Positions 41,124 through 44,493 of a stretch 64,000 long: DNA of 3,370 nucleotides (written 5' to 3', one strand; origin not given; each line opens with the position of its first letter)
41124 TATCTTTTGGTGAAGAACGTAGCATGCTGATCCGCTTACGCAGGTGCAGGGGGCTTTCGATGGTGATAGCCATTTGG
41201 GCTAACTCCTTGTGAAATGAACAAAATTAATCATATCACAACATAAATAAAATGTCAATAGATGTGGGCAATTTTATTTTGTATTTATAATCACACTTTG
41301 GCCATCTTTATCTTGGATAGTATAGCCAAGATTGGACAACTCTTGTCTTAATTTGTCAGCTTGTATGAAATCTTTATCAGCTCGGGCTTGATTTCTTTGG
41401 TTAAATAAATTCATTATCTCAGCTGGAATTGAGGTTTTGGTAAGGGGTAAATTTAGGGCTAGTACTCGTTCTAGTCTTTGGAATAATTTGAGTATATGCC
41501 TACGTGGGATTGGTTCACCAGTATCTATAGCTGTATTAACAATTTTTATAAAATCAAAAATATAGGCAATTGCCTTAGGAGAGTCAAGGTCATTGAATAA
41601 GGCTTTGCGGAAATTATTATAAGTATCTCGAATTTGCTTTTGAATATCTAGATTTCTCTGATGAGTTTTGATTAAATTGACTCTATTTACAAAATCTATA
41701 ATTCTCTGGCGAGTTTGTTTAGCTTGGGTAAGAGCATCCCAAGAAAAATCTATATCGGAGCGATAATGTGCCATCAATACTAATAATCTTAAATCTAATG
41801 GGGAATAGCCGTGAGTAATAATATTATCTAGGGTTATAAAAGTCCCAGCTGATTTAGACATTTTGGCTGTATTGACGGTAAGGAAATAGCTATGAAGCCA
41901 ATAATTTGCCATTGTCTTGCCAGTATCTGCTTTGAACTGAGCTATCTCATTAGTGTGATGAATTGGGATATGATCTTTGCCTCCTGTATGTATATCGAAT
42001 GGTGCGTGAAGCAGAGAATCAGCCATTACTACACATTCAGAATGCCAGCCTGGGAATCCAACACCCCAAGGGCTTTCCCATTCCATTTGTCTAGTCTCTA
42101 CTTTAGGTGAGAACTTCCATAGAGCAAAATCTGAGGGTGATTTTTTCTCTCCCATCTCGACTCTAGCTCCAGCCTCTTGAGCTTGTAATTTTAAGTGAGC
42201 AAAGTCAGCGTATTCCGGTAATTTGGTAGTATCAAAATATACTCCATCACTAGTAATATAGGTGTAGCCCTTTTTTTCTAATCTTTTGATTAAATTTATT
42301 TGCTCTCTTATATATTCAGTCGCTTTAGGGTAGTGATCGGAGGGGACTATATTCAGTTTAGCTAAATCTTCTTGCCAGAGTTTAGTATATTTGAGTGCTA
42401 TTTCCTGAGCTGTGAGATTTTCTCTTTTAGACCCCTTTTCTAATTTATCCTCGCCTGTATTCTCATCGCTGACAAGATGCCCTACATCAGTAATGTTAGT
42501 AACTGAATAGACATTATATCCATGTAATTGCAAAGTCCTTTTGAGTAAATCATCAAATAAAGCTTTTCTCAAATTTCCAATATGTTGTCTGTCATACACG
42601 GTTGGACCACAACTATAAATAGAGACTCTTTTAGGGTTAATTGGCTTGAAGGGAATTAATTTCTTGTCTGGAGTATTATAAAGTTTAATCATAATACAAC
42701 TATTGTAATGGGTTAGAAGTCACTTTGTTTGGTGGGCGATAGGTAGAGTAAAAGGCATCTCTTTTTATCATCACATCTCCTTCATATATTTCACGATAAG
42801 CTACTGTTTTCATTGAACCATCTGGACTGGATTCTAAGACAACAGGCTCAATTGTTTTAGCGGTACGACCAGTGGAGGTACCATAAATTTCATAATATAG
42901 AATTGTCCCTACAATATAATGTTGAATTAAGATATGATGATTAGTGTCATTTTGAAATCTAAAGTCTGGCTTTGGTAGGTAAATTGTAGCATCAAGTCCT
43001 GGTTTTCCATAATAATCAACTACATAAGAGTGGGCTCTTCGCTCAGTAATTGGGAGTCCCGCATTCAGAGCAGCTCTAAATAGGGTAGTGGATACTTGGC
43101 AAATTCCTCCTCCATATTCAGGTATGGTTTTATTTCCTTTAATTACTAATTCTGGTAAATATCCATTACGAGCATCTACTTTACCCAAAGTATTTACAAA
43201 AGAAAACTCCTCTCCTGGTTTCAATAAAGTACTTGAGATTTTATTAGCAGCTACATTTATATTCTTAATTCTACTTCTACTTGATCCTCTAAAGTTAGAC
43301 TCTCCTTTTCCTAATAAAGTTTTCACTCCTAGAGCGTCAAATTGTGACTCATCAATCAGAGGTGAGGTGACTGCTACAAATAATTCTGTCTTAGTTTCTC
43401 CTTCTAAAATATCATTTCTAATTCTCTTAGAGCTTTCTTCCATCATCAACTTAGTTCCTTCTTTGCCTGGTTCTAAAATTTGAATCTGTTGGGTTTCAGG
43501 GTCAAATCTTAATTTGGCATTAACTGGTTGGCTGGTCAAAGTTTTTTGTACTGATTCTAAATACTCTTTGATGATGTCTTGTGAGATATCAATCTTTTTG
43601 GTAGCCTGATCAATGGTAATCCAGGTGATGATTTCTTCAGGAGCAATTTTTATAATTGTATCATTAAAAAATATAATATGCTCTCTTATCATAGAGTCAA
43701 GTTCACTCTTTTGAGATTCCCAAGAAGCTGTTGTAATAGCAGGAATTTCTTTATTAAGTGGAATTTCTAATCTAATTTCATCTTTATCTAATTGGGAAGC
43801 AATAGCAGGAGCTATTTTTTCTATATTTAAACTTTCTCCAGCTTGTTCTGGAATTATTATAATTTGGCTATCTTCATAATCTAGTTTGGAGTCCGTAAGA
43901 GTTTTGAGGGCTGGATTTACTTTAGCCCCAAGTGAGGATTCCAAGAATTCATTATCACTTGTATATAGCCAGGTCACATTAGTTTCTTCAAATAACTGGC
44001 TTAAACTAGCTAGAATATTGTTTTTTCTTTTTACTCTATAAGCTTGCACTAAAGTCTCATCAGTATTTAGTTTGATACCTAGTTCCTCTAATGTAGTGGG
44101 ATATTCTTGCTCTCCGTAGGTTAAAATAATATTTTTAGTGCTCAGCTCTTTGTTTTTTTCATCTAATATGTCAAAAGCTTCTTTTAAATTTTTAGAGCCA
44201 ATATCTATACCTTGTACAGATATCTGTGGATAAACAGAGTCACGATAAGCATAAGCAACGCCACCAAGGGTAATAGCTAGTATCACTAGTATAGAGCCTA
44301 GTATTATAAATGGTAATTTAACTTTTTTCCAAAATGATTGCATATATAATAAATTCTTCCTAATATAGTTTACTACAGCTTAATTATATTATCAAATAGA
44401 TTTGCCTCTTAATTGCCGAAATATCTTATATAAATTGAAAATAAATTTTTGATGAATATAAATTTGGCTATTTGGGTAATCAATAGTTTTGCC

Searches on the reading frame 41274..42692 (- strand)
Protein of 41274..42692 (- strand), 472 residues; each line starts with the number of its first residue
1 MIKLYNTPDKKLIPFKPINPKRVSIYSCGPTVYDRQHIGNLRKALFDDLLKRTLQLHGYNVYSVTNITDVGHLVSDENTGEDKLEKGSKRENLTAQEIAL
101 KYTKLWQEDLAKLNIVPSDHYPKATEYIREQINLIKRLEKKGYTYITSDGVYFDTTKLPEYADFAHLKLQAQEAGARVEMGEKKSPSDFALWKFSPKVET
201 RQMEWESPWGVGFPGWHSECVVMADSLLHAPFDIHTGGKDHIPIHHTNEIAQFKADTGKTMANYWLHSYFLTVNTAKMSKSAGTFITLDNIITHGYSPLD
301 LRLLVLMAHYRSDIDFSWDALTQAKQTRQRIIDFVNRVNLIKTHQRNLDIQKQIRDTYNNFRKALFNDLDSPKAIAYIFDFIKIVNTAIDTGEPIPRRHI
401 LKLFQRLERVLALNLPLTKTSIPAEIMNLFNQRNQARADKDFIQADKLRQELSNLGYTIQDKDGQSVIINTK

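Call 78: search_protein_families(library=pfam, proteins=[window:41274-42692:-], max_evalue=0.00001)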
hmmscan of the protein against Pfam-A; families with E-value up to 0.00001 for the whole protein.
window:41274-42692:- (472 aa): 3 families
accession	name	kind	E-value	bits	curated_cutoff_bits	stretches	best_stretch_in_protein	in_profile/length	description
PF01406.26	tRNA-synt_1e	-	8.1e-89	298.4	27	1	15-325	2-300/301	tRNA synthetases class I (C) catalytic domain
PF09334.17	tRNA-synt_1g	-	5.9e-15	55.4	20.1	2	238-337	289-389/391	tRNA synthetases class I (M)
PF23493.1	CysS_C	-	6.8e-08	32.9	23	1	422-465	4-47/51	Cysteinyl-tRNA ligase anticodon binding domain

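Call 79: list_cluster_members(proteins=[window:41274-42689:-, window:31168-32997:-, window:15007-16782:+, window:16796-17197:+])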
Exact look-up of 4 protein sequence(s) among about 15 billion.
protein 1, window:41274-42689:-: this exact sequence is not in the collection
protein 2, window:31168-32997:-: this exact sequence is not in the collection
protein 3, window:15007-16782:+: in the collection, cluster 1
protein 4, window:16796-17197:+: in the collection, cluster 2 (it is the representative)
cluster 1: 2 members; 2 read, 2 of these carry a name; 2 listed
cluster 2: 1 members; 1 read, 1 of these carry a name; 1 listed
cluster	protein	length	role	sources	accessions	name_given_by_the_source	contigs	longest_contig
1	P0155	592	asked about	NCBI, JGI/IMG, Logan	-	hypothetical protein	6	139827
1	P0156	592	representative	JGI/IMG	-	hypothetical protein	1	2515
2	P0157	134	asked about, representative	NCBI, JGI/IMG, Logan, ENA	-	hypothetical protein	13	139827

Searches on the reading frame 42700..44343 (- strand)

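Call 78: search_protein_families(library=pfam, proteins=[window:42700-44343:-], max_evalue=0.00001)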
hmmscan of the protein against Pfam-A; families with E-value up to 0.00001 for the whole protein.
window:42700-44343:- (547 aa): 2 families
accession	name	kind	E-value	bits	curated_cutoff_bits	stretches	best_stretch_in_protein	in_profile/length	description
PF04294.18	VanW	-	6.2e-44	149.1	27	1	358-487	2-130/130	VanW like protein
PF12229.13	PG_binding_4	-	4.1e-14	53.2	22.1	1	83-188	3-111/117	Putative peptidoglycan binding domain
